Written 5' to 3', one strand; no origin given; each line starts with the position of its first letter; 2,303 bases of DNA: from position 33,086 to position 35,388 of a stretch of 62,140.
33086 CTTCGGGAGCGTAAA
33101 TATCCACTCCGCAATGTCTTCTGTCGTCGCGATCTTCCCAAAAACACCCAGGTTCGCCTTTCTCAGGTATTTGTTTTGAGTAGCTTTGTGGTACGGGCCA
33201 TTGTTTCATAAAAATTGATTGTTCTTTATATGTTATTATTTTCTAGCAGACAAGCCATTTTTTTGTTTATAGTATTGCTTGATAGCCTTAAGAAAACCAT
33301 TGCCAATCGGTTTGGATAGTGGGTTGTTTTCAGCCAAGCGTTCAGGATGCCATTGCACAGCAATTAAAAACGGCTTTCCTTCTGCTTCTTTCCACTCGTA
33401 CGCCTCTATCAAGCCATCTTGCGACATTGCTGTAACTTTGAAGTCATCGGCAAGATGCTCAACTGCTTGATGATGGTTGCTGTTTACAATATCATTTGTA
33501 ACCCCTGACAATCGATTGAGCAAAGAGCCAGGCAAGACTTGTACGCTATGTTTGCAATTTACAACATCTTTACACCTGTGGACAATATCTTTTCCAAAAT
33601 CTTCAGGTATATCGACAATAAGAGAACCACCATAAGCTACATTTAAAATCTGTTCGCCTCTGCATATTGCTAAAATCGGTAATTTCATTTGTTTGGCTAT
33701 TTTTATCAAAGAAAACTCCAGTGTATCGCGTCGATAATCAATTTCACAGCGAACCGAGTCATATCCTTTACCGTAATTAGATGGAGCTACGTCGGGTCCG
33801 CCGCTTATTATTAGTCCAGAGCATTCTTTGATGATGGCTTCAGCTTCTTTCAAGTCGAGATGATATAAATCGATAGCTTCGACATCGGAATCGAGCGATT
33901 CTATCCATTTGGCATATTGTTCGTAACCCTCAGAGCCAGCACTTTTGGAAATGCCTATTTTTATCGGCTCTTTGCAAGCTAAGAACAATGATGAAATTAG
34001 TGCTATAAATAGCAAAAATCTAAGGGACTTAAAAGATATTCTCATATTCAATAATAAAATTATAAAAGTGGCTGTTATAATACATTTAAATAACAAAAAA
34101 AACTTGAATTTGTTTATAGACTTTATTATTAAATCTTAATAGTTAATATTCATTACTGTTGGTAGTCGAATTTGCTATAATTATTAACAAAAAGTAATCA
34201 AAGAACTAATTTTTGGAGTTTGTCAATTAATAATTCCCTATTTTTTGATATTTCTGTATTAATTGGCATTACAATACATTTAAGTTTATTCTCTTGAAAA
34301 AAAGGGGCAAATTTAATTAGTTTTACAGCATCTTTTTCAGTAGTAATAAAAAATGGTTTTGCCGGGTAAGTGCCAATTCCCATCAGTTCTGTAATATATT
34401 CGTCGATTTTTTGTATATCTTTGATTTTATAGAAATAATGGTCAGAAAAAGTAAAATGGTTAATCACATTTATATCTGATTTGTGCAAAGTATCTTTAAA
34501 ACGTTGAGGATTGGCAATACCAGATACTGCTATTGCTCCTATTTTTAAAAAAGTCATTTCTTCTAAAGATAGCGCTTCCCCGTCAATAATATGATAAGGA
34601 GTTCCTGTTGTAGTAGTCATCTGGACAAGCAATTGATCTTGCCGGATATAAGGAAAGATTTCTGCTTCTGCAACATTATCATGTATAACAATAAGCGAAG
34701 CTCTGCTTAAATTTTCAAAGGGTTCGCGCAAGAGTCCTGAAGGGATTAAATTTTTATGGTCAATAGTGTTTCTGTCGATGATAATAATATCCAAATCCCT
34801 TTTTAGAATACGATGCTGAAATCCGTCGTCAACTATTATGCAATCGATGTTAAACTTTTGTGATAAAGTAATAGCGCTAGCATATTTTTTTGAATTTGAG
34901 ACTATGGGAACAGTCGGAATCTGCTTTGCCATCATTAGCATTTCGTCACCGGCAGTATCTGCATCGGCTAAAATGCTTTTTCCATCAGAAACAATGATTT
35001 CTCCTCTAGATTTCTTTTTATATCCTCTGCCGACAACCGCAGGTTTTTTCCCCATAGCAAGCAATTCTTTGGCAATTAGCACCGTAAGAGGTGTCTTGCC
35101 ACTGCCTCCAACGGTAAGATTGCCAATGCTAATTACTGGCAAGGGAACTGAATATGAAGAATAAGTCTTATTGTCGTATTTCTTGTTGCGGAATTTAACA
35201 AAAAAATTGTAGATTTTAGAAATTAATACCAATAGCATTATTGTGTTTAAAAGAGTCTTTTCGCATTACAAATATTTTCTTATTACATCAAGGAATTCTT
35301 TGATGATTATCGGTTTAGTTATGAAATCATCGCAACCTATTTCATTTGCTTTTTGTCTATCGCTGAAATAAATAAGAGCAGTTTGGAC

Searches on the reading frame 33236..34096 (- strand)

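Call 25: search_protein_families(library=pfam, proteins=[window:33236-34096:-], max_evalue=0.001)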
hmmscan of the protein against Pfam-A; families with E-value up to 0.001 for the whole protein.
window:33236-34096:- (286 aa): 2 families
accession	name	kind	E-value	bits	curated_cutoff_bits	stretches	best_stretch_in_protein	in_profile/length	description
PF07722.19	Peptidase_C26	-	9e-50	169.9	20.5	1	81-252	48-219/219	Peptidase C26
PF00117.34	GATase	-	3.1e-15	56.8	22.8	1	82-254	34-174/190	Glutamine amidotransferase class-I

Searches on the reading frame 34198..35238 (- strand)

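Call 25: search_protein_families(library=pfam, proteins=[window:34198-35238:-], max_evalue=0.001)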
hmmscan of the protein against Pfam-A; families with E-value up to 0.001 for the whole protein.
window:34198-35238:- (346 aa): 1 family
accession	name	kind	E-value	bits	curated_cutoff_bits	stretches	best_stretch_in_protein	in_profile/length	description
PF02606.20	LpxK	-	8.2e-83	278.6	27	1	2-337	4-319/328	Tetraacyldisaccharide-1-P 4'-kinase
